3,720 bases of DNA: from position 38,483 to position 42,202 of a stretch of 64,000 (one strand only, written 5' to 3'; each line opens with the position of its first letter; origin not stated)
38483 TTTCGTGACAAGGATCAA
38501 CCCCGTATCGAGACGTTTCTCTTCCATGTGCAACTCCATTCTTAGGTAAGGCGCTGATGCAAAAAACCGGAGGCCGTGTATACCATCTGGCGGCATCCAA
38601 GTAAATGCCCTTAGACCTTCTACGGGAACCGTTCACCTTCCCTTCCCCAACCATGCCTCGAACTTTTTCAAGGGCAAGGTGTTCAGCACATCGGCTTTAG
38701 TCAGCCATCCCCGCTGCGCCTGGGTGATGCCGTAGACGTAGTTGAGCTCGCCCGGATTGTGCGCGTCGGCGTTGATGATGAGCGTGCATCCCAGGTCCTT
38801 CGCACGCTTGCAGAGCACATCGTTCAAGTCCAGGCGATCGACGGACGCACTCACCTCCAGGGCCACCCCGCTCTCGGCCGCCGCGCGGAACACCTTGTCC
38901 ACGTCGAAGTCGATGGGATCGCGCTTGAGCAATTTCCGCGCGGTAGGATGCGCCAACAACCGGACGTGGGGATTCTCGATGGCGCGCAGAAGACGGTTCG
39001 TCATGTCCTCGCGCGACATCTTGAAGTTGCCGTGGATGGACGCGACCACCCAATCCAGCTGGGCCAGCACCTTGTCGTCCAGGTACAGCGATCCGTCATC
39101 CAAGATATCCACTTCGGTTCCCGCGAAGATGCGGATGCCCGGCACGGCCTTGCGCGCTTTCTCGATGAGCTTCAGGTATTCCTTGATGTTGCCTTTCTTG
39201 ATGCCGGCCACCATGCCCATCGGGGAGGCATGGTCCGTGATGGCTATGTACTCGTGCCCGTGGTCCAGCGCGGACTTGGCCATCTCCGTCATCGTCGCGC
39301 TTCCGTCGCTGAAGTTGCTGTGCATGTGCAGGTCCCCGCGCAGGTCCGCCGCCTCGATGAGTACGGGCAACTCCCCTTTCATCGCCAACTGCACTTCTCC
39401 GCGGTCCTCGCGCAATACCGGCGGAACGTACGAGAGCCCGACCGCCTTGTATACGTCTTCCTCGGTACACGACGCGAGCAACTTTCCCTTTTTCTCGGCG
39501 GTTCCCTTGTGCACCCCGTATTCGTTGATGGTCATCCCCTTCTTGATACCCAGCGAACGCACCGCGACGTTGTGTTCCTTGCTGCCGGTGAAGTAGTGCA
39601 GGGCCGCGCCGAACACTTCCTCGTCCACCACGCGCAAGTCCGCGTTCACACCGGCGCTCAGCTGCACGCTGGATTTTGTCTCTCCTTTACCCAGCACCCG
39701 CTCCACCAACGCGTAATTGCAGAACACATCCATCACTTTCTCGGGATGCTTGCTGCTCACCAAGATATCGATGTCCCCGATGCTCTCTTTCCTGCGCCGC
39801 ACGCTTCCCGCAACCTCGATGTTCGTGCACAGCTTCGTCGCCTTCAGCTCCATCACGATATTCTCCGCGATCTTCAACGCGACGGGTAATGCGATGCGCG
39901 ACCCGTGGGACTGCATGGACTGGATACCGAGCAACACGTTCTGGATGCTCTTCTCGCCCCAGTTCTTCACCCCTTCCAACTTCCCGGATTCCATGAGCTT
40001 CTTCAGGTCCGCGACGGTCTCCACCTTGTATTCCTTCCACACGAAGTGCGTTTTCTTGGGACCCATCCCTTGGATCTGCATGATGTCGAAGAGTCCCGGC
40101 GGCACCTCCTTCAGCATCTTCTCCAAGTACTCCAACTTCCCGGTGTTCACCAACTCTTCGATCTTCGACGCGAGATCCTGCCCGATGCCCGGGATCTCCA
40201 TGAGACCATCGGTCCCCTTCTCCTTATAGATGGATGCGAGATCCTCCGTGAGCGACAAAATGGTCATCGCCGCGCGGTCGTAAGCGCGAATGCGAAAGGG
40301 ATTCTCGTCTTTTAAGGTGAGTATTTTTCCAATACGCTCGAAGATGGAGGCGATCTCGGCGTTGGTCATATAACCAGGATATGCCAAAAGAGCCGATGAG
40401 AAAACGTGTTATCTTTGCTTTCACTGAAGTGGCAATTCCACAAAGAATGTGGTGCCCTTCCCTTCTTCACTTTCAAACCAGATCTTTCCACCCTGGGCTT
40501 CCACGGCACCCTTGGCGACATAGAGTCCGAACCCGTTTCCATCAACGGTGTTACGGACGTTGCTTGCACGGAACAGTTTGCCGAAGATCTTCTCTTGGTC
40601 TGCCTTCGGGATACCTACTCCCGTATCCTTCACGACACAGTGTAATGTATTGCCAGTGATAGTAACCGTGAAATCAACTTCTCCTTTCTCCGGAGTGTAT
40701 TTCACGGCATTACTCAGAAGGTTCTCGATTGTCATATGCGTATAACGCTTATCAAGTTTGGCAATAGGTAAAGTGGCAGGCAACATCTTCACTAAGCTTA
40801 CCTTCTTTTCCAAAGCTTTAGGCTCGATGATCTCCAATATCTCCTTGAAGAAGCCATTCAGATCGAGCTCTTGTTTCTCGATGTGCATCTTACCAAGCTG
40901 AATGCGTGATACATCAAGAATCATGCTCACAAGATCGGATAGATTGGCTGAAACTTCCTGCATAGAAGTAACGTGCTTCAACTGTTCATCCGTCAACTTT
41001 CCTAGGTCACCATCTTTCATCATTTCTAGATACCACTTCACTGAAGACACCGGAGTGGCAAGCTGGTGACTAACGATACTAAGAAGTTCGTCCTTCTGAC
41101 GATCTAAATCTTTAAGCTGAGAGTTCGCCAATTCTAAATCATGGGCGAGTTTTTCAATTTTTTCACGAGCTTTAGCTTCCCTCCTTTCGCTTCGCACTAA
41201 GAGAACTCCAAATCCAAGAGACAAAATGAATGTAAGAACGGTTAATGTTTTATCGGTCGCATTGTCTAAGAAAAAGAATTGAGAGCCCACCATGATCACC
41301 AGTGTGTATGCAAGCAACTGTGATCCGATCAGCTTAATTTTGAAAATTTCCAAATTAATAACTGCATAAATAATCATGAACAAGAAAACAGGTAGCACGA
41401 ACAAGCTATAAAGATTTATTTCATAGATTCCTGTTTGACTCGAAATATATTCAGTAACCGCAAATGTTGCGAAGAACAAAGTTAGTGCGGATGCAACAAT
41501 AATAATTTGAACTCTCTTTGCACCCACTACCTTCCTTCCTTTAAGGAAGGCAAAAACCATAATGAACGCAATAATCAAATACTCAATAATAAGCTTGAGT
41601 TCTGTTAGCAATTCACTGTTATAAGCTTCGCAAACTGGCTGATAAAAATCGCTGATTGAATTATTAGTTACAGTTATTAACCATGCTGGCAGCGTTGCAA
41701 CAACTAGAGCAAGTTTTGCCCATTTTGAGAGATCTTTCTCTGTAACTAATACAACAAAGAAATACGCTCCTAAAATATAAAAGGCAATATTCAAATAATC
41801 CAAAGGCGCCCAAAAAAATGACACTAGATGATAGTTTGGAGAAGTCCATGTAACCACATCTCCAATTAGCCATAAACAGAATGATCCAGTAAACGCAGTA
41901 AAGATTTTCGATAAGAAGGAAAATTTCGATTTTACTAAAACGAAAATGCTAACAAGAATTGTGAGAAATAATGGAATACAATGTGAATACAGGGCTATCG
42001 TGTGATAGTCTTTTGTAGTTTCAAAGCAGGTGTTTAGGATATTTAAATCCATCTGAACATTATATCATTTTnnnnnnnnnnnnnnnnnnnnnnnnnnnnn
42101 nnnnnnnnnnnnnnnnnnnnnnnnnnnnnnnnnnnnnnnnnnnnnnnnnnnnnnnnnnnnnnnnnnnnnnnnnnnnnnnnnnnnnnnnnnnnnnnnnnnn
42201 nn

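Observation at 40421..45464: AT-rich ~4-kb block whose two edges fall inside intact sensor genes (in-frame input-domain replacement?)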

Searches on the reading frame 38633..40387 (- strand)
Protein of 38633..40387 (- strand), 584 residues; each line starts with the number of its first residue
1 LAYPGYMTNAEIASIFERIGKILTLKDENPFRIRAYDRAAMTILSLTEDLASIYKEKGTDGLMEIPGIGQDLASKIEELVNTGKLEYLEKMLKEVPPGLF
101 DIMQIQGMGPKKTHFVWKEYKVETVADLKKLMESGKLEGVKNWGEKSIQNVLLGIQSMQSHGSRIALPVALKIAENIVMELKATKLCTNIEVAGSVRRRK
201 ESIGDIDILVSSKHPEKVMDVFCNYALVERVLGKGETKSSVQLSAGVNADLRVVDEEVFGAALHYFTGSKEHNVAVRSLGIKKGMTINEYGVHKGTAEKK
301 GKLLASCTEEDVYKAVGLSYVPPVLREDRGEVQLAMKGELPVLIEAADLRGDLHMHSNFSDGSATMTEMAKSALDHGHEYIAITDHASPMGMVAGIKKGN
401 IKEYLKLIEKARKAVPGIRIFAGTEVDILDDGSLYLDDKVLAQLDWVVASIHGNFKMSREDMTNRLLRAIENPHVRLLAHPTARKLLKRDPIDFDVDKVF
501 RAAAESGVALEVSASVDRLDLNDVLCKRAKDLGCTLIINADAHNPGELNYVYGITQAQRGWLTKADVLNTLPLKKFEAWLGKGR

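Call 4: search_protein_families(library=pfam, proteins=[window:38633-40387:-], max_evalue=0.01)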
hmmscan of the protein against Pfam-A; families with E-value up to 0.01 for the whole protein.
window:38633-40387:- (584 aa): 6 families
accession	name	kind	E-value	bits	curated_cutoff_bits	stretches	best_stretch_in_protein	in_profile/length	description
PF14791.11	DNA_pol_B_thumb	-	3.8e-20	71.9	25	1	262-327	1-63/63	DNA polymerase beta thumb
PF14716.13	HHH_8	-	5.6e-18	65.5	30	1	7-85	1-73/73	Helix-hairpin-helix domain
PF02811.25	PHP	-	2.2e-13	51.3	26.4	1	352-457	1-98/164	PHP domain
PF14520.12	HHH_5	-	1.9e-06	28.6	27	0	102-156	4-56/57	Helix-hairpin-helix domain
PF14792.12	DNA_pol_B_palm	-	2.7e-05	24.8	25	1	174-217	11-54/113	DNA polymerase beta palm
PF19567.5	CpsB_CapC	-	0.0044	16.9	27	1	354-444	5-99/234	Capsular polysaccharide synthesis, CpsB/CapC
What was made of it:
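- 38633..40387 (-): PolX (Pol beta-like + PHP). GC-rich conserved right flank. Pfam (call 4).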

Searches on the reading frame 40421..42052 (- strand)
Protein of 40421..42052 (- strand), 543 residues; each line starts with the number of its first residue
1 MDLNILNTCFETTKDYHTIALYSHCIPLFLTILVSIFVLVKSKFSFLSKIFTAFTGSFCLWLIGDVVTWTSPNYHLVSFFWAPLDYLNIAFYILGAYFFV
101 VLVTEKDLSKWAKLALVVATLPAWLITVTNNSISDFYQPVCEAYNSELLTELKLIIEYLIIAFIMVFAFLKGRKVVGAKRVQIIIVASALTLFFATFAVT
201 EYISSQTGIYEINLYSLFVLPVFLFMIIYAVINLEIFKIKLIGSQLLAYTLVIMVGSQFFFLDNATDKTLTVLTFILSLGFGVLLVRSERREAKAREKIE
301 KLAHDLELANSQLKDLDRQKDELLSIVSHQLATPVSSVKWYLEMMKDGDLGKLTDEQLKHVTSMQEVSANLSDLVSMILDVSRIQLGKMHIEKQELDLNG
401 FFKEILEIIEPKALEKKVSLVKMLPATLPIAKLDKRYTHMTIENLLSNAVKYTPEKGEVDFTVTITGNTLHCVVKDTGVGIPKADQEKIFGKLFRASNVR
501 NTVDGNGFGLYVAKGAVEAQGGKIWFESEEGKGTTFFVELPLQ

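Call 4: search_protein_families(library=pfam, proteins=[window:40421-42052:-], max_evalue=0.01)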
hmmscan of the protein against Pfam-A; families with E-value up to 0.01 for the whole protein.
window:40421-42052:- (543 aa): 3 families
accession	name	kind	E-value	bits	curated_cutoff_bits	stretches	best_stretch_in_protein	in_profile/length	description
PF02518.31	HATPase_c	-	6.5e-27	94.6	26.4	1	439-542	7-109/111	Histidine kinase-, DNA gyrase B-, and HSP90-like ATPase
PF00512.31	HisKA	-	3.8e-11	43.3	26.9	1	319-386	1-65/66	His Kinase A (phospho-acceptor) domain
PF13581.12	HATPase_c_2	-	0.0011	19.4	27.4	1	442-518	36-110/127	Histidine kinase-like ATPase domain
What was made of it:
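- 40421..41068 (-): Histidine kinase, HisKA + HATPase_c output half. Intermediate GC3. The protein is conserved but the DNA is anciently diverged. This is the right-hand transition zone. Pfam HisKA 3.8e-11 and HATPase_c 6.5e-27 (call 4).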

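Call 5: search_protein_families(library=ncbifam, proteins=[window:40421-42052:-], max_evalue=0.01)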
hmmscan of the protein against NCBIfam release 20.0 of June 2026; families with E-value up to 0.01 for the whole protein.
window:40421-42052:- (543 aa): 82 families (the best 25 are shown)
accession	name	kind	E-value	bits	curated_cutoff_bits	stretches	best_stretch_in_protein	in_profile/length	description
NF046044.1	PnpS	equivalog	6.3e-48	163.7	400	1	311-541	161-390/390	two-component system histidine kinase PnpS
NF033092.0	HK_WalK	equivalog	1.2e-46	159.5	725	1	315-542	367-594/594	cell wall metabolism sensor histidine kinase WalK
TIGR02956.1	TMAO_torS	equivalog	7e-40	137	676.5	1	296-543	442-683/967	TMAO reductase system sensor histidine kinase/response regulator TorS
NF006800.0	PRK09303.1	equivalog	6e-39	134.1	342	1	299-542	130-377/383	histidine kinase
TIGR02966.1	phoR_proteo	equivalog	2.1e-37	128.9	334.2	1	311-539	105-332/333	phosphate regulon sensor histidine kinase PhoR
NF045595.1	HK_scytonemin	equivalog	1.8e-36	125.8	865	1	304-542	399-635/637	scytonemin biosynthesis sensor histidine kinase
NF041880.1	EPS_EpsF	equivalog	6.1e-36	123.9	900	1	311-541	265-492/492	response regulator EpsF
NF011874.0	PRK15347.1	equivalog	1.1e-34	119.7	852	1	296-543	374-615/921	two component system sensor kinase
NF047874.1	MASE3_PAS_HK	subfamily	2.3e-34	119.2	560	1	292-542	374-625/655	MASE3 domain-containing sensor histidine kinase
NF033091.0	HK_VanS_ACDEFG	equivalog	4.4e-34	117.9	400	1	293-541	47-293/293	vancomycin resistance histidine kinase VanS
NF033093.1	HK_VicK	exception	9.3e-34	116.8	680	1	314-542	204-435/448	cell wall metabolism sensor histidine kinase VicK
NF008302.0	PRK11091.1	equivalog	1.2e-33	116.3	838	1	312-541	275-504/779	aerobic respiration two-component sensor histidine kinase ArcB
NF008318.0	PRK11107.1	equivalog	5.6e-32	110.7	890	1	297-543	270-519/920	two-component sensor histidine kinase BarA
NF041735.1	hist_kin_RppB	equivalog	2.5e-31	109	400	1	319-541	215-438/438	two-component system sensor histidine kinase RppB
NF038297.2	hybrid_HK_HrmK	equivalog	4.2e-31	108.2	725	1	297-543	212-458/607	hybrid histidine kinase/response regulator HrmK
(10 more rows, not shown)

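Call 7: find_encoding_contigs(protein=window:40421-42052:-, flank=10000, max_places=10)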
Protein window:40421-42052:- (543 aa): 1 contig read that carries it; 1 place shown.
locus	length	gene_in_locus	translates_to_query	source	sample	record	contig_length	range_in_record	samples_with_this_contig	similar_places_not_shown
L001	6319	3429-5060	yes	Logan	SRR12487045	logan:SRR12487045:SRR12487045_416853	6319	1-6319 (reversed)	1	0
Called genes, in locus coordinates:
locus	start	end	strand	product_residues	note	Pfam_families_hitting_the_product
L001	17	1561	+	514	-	-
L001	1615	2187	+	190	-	-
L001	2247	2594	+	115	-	-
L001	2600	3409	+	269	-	-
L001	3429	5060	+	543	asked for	PF00512:HisKA, PF02518:HATPase_c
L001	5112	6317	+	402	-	?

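Call 37: find_homologous_proteins(query=window:40421-42052:-, max_evalue=1e-20)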
Query window:40421-42052:- (543 aa): 1692 proteins with E <= 1e-20 among 8000 candidates; the best 120 are listed.
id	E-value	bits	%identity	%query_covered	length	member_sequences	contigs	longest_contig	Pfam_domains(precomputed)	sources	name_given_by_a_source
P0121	0.0e+0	1185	100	100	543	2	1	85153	PF02518.32,PF00512.32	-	-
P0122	2.1e-243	827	69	99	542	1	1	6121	PF02518.32,PF00512.32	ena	-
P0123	4.5e-243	826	69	99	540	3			PF02518.32,PF00512.32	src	-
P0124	4.1e-242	823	68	99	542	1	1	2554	PF02518.32,PF00512.32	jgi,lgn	-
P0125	2.3e-239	814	68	99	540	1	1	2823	PF02518.32,PF00512.32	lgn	-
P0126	2.7e-236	803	66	99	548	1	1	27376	PF02518.32,PF00512.32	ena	-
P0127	4.1e-236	803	66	99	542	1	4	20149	PF02518.32,PF00512.32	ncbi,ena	-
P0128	1.5e-234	798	67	99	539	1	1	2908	PF02518.32,PF00512.32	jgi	jgi:signal transduction histidine kinase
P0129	1.4e-233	794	67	99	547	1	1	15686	PF02518.32,PF00512.32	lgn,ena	-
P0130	3.4e-232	790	68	99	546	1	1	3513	PF02518.32,PF00512.32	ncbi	ncbi:MAG: HAMP domain-containing sensor histidine kinase, partial [Candidatus Paceibacterota bacteri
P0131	5.2e-227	773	65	99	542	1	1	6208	PF02518.32,PF00512.32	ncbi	-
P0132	3.1e-225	767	66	99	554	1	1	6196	PF02518.32,PF00512.32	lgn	-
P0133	1.1e-223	762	64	99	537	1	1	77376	PF02518.32,PF00512.32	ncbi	-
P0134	7.2e-220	749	61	99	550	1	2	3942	PF02518.32,PF00512.32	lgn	-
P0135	6.6e-219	746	61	99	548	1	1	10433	PF02518.32,PF00512.32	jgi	-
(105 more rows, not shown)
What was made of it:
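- Tried and rejected: Search for a recent donor of the kinase or cassette in 5.8 billion proteins: best hit 69 % (call 37).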
